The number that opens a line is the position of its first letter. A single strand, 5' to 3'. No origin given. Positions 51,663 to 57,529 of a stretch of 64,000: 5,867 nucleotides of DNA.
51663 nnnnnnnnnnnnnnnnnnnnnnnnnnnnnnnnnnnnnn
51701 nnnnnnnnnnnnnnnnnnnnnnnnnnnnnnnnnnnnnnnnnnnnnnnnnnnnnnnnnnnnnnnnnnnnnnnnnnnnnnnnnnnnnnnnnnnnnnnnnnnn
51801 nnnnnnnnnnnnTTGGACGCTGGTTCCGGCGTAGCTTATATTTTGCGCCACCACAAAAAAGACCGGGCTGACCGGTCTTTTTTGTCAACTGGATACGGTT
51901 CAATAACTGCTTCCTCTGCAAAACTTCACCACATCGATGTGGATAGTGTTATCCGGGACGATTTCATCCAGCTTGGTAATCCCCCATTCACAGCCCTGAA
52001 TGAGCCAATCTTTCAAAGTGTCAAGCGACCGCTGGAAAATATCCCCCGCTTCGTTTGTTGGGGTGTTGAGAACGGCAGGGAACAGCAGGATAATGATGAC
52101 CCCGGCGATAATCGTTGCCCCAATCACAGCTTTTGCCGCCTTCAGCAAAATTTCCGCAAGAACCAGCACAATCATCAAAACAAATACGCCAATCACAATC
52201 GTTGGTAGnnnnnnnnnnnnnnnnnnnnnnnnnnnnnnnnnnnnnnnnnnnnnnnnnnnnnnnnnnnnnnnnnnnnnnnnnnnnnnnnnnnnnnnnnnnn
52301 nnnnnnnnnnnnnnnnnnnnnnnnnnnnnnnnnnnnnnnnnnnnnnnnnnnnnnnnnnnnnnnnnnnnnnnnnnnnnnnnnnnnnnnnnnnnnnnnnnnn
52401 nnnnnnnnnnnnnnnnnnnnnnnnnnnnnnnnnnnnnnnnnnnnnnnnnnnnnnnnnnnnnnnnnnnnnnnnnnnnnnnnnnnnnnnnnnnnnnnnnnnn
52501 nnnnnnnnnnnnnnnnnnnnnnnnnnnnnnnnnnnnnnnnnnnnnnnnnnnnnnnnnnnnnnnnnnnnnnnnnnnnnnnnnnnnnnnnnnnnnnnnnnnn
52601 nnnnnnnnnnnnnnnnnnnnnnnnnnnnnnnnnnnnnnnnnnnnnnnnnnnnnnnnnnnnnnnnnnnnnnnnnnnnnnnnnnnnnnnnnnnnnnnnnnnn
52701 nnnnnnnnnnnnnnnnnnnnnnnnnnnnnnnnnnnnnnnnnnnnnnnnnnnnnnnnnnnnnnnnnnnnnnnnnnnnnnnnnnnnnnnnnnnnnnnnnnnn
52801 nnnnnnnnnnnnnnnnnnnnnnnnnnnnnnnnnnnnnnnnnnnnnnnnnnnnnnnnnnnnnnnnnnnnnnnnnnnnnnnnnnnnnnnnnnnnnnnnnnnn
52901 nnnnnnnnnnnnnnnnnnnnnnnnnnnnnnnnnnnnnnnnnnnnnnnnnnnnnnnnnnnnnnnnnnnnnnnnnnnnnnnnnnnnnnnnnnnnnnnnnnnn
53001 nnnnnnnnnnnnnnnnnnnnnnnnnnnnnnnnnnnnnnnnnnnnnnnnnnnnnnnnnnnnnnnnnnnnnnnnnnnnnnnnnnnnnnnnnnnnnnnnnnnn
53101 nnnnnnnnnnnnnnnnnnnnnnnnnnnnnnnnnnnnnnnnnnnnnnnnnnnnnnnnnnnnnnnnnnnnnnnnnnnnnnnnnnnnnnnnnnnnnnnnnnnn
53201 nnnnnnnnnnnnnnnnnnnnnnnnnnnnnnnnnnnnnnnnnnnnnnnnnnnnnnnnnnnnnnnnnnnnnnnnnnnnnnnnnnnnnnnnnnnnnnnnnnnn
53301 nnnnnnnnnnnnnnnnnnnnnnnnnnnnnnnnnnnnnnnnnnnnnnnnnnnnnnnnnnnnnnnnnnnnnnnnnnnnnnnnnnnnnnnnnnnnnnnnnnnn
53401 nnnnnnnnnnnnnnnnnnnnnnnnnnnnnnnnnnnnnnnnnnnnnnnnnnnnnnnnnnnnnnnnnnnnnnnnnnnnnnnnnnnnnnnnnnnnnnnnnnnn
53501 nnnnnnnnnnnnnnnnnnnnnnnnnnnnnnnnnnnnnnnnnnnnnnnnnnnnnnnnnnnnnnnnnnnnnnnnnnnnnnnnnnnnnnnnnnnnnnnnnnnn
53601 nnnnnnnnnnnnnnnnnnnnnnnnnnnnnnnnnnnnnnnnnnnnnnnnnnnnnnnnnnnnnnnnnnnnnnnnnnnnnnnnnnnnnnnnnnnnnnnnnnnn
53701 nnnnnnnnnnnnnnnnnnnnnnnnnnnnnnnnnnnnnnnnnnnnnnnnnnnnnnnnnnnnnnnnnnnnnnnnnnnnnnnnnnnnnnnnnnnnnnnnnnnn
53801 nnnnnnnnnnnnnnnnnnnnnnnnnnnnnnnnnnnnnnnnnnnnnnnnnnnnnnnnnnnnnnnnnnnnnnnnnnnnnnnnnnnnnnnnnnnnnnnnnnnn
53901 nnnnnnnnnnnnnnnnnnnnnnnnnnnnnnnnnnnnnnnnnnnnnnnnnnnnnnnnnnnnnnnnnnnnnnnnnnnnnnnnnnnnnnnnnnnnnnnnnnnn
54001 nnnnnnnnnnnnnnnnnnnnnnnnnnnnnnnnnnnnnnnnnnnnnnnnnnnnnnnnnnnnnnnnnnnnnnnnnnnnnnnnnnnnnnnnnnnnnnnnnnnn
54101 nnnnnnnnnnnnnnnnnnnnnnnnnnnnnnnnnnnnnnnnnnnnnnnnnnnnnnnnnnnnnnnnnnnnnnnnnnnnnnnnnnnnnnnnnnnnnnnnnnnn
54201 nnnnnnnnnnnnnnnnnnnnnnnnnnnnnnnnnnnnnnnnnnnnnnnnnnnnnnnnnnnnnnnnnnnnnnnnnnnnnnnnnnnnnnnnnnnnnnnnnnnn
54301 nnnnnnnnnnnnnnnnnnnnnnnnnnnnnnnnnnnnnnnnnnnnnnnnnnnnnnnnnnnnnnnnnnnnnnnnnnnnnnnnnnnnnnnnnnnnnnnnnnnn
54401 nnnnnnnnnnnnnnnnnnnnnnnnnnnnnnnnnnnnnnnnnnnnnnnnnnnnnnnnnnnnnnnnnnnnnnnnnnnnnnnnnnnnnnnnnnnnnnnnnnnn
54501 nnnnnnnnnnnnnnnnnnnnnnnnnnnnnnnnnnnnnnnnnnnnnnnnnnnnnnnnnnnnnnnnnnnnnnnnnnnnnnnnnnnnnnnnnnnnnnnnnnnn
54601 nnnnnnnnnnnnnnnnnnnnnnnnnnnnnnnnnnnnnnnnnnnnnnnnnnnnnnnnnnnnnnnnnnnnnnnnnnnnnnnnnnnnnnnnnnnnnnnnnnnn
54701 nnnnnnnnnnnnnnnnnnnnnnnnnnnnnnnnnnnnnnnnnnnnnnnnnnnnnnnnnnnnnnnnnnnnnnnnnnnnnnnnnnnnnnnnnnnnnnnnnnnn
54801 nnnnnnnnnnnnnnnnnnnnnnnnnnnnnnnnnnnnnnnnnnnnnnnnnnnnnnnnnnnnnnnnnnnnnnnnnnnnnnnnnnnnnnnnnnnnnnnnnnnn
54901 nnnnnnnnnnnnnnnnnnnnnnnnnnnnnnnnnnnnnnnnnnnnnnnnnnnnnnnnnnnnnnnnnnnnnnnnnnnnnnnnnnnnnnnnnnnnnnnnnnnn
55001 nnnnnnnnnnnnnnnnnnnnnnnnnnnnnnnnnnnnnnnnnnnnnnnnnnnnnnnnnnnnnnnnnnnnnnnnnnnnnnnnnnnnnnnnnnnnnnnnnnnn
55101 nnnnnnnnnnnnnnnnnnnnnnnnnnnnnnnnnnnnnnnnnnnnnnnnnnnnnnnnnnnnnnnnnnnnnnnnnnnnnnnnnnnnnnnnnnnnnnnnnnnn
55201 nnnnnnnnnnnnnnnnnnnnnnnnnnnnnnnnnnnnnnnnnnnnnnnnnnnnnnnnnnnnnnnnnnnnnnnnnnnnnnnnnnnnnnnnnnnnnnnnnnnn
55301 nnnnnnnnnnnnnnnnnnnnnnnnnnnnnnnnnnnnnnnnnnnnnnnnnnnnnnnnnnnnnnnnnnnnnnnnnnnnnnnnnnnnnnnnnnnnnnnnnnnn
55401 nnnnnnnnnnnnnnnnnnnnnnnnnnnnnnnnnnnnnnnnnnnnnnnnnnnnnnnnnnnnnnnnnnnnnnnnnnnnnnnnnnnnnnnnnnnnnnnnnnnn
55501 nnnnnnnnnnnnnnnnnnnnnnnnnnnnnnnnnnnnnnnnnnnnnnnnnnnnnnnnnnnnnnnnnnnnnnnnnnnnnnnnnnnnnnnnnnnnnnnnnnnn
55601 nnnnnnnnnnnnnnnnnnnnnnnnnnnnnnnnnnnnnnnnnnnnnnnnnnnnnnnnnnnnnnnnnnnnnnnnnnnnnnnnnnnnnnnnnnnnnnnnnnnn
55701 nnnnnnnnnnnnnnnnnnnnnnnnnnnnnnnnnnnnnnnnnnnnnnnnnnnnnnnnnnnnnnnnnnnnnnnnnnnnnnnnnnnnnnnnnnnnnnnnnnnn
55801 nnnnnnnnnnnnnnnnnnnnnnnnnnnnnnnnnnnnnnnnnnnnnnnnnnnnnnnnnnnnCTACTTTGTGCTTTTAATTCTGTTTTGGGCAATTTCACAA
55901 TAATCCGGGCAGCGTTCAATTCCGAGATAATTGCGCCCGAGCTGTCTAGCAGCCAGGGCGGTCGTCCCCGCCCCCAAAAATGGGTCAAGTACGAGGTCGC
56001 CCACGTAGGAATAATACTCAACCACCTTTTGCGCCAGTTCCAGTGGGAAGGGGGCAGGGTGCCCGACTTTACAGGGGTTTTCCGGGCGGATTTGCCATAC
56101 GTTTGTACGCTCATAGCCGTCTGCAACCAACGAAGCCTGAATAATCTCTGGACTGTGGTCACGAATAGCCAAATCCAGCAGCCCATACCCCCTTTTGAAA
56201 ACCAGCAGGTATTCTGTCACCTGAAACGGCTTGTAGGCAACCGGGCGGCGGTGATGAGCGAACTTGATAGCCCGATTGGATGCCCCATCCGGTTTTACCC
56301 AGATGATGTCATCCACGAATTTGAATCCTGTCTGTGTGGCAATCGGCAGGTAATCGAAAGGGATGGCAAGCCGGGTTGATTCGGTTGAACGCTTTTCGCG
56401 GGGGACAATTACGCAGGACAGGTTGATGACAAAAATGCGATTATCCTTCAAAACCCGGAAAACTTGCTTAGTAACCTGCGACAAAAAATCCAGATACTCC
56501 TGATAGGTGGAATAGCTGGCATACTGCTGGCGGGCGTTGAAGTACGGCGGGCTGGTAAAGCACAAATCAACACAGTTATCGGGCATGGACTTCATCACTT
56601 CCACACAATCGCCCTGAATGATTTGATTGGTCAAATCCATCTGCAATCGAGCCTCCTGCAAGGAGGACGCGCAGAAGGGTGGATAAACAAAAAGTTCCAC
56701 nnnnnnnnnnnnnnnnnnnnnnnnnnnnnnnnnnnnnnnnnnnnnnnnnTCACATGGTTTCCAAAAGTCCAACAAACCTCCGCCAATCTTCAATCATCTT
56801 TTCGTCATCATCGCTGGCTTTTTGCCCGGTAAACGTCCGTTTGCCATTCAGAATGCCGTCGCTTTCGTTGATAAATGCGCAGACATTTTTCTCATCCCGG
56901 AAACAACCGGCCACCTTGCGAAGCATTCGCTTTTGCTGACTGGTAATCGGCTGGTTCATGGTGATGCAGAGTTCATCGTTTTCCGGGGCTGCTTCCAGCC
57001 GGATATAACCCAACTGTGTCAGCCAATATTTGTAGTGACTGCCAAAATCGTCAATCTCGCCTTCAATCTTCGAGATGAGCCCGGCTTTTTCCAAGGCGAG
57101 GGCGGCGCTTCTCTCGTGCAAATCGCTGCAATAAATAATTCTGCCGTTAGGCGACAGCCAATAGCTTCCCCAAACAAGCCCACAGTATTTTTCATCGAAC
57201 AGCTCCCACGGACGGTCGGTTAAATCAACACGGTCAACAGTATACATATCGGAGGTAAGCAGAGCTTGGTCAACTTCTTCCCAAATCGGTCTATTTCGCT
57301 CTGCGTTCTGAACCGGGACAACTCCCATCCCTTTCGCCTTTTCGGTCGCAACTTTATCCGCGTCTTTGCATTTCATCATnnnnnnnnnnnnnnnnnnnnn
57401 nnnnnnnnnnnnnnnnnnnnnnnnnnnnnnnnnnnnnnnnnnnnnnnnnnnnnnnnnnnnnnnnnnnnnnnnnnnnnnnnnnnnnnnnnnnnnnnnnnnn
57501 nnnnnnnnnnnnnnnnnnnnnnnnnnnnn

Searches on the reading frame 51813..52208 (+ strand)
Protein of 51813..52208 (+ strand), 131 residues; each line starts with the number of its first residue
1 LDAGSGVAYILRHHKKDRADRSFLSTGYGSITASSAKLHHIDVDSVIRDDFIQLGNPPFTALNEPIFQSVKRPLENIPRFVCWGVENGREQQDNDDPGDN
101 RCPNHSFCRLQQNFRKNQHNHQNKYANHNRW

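Call 14: search_protein_families(library=pfam, proteins=[window:51813-52208:+], max_evalue=0.01)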
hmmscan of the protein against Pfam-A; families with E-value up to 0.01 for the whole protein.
window:51813-52208:+ (131 aa): 1 family
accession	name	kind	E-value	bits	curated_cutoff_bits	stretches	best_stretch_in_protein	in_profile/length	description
PF25190.1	Tad5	-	0.0093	16.5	27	0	15-49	82-116/123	Type I Thoeris inhibitor Tad5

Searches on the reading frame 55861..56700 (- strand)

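Call 3: search_protein_families(library=pfam, proteins=[window:55861-56700:-], max_evalue=0.1)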
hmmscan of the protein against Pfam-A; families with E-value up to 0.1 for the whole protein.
window:55861-56700:- (279 aa): 3 families
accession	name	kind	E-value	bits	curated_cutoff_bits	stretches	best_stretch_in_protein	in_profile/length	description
PF01555.25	N6_N4_Mtase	-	1.6e-42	146.4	26.7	1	44-272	1-220/221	DNA methylase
PF08241.18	Methyltransf_11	-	0.047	14.8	21.2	0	243-277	6-40/95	Methyltransferase domain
PF01170.24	UPF0020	-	0.078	13.1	22.3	0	214-259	8-54/197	RMKL-like, methyltransferase domain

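Call 4: search_protein_families(library=phrogs, proteins=[window:55861-56700:-], max_evalue=0.01)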
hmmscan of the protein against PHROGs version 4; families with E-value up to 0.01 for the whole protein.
window:55861-56700:- (279 aa): 13 families
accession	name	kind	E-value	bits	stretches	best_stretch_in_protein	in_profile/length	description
phrog_67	-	other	5.8e-64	218.4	1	22-278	121-346/743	DNA methyltransferase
phrog_498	-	other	4.7e-32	112.3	2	196-277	338-422/633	DNA methyltransferase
phrog_6025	-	other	3e-23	83.4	1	26-144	13-118/192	DNA methyltransferase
phrog_12517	-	unknown function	1.5e-21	78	2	17-142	152-276/316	-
phrog_3008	-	other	3.5e-17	63.5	1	199-276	133-212/244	DNA methyltransferase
phrog_23148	-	unknown function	8.9e-12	46.3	1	207-278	78-149/165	-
phrog_18293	-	other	9.5e-12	45.9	1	212-278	44-110/119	methyltransferase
phrog_18146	-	other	1.5e-10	41.6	2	215-262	50-98/452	DNA methyltransferase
phrog_6952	-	other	2e-10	41.8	1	198-264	98-164/181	DNA methyltransferase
phrog_8769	-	other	1.8e-09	38.3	1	234-276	12-54/71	methyltransferase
phrog_23085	-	unknown function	7.7e-09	36.3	1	211-274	41-104/138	-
phrog_16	-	DNA, RNA and nucleotide metabolism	2.1e-07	30.5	1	211-270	845-904/986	DNA helicase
phrog_12862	-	unknown function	4e-07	31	1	25-92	3-63/149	-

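Call 6: search_protein_families(library=ncbifam, proteins=[window:55861-56700:-], max_evalue=0.1)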
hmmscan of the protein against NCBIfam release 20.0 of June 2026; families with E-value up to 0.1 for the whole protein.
window:55861-56700:- (279 aa): 6 families
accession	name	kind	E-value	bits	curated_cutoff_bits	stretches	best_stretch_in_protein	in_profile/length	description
NF050803.1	DnaMtaseCcrMCaul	equivalog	5.3e-25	88.1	830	2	212-278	184-250/350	adenine-specific DNA-methyltransferase CcrM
NF010253.0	PRK13699.1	subfamily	9.9e-22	77.7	244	2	213-277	143-207/226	DNA methyltransferase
NF008572.0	PRK11524.1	equivalog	4.7e-20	71.9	292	2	22-93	12-85/294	adenine-specific DNA-methyltransferase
NF040721.1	Trm14_Arch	equivalog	0.0016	17.6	280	0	19-80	267-327/370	tRNA (guanine(6)-N2)-methyltransferase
TIGR01177.1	TIGR01177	hypoth_equivalog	0.028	13.7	316.55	0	234-261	183-210/330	TIGR01177 family methyltransferase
NF043040.1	corrin_prot_MT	hypoth_equivalog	0.089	12.2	180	0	222-277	30-85/216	corrinoid protein-associated methyltransferase CpaM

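Call 7: search_protein_families(library=padloc, proteins=[window:55861-56700:-], max_evalue=0.1)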
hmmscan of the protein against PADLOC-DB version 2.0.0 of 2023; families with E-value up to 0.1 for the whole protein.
window:55861-56700:- (279 aa): 74 families (the best 25 are shown)
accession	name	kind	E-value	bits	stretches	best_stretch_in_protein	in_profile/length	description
PDLC03246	MTase_II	-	4.6e-73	244.5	1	22-269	110-360/376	Type II methyltransferase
PDLC03353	MTase_II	-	4.9e-57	191.4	1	22-276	7-251/260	Type II methyltransferase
PDLC03276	MTase_II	-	5e-49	165.6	1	27-276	146-398/404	Type II methyltransferase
PDLC03350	MTase_II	-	7.4e-43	145.1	1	14-277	46-297/312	Type II methyltransferase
PDLC03387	MTase_II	-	5.9e-40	135.2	2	114-277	128-277/289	Type II methyltransferase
PDLC03371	MTase_II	-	8.5e-40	134.9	1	22-278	8-255/260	Type II methyltransferase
PDLC03236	MTase_II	-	2.3e-32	110.3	1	26-274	651-898/912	Type II methyltransferase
PDLC03265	MTase_II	-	2.1e-29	101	2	24-90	24-94/333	Type II methyltransferase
PDLC03299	MTase_II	-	3.2e-29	100.4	2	199-277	178-259/296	Type II methyltransferase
PDLC03260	MTase_II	-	1.1e-28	98.1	2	198-276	231-308/349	Type II methyltransferase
PDLC03216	MTase_II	-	5.8e-28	95.9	2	205-278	186-258/364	Type II methyltransferase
PDLC03738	oMTase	-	5.3e-25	85.9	2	207-277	198-267/376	orphan methyltransferase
PDLC03295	MTase_II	-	7.9e-24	82.6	1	25-277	4-268/292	Type II methyltransferase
PDLC03259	MTase_II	-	9e-24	82.1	1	25-275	4-255/423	Type II methyltransferase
PDLC03339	MTase_II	-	1.8e-23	81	2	194-276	187-272/399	Type II methyltransferase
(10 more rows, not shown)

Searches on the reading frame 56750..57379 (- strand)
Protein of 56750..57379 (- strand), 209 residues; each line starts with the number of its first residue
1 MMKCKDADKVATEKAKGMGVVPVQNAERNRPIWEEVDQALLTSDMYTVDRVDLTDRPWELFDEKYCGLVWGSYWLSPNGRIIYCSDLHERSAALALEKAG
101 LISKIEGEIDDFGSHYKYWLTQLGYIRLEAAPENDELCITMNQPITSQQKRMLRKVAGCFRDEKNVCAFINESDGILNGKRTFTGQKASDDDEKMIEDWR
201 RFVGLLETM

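Call 3: search_protein_families(library=pfam, proteins=[window:56750-57379:-], max_evalue=0.1)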
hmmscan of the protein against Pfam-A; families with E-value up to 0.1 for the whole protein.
window:56750-57379:- (209 aa): 0 families

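Call 4: search_protein_families(library=phrogs, proteins=[window:56750-57379:-], max_evalue=0.01)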
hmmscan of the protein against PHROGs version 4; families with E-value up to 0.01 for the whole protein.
window:56750-57379:- (209 aa): 0 families

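Call 6: search_protein_families(library=ncbifam, proteins=[window:56750-57379:-], max_evalue=0.1)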
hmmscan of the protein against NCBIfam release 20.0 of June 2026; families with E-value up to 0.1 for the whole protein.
window:56750-57379:- (209 aa): 0 families

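Call 7: search_protein_families(library=padloc, proteins=[window:56750-57379:-], max_evalue=0.1)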
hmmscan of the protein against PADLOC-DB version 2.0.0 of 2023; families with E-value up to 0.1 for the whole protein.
window:56750-57379:- (209 aa): 0 families

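Call 91: search_solved_structures(query=window:56750-57376:-, max_evalue=1)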
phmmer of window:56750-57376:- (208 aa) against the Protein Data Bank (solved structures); distinct sequences matched with E-value up to 1: 0.
